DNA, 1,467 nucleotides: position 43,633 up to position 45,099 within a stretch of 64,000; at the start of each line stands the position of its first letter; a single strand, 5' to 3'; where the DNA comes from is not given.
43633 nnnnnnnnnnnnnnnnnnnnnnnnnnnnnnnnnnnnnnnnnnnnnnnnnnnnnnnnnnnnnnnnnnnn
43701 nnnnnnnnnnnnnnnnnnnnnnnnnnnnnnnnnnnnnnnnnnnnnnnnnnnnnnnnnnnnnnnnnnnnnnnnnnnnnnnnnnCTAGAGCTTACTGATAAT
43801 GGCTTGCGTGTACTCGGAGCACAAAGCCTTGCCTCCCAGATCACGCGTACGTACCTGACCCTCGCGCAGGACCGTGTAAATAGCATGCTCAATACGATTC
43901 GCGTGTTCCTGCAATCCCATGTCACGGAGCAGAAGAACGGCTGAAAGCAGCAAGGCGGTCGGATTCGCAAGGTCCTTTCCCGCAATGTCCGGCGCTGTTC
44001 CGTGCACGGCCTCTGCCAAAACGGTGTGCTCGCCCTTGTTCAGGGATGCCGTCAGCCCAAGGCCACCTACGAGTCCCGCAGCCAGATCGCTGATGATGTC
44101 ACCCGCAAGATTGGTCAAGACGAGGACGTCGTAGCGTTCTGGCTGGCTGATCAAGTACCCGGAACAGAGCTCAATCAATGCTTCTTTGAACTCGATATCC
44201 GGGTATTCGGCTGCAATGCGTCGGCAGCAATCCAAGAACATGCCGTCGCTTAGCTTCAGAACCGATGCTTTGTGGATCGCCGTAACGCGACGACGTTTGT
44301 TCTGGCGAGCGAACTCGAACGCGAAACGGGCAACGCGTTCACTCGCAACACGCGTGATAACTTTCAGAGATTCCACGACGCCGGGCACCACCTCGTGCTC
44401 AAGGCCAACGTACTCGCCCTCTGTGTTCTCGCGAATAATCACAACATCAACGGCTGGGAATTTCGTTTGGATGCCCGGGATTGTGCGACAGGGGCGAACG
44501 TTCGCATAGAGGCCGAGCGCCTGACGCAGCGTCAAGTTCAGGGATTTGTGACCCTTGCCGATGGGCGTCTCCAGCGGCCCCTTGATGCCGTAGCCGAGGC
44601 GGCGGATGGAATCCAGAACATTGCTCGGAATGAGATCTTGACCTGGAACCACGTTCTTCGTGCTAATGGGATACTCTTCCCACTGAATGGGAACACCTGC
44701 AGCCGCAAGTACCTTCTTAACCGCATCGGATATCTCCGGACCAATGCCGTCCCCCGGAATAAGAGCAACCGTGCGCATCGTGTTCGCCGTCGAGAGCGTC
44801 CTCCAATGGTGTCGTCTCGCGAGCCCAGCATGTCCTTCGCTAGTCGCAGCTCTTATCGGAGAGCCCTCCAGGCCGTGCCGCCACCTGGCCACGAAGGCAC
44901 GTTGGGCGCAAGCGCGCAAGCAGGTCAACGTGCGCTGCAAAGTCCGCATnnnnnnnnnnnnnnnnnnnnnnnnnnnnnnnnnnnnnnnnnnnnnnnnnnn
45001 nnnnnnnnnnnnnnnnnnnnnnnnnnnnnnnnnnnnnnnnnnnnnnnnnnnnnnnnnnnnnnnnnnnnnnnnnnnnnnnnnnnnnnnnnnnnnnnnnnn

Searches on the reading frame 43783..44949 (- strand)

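Call 60: search_protein_families(library=pfam, proteins=[window:43783-44949:-], max_evalue=0.00001)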
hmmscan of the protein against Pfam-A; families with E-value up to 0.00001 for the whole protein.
window:43783-44949:- (388 aa): 1 family
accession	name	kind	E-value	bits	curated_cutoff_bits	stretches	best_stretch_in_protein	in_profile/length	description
PF00180.25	Iso_dh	-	5.4e-95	319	27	1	60-384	1-348/348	Isocitrate/isopropylmalate dehydrogenase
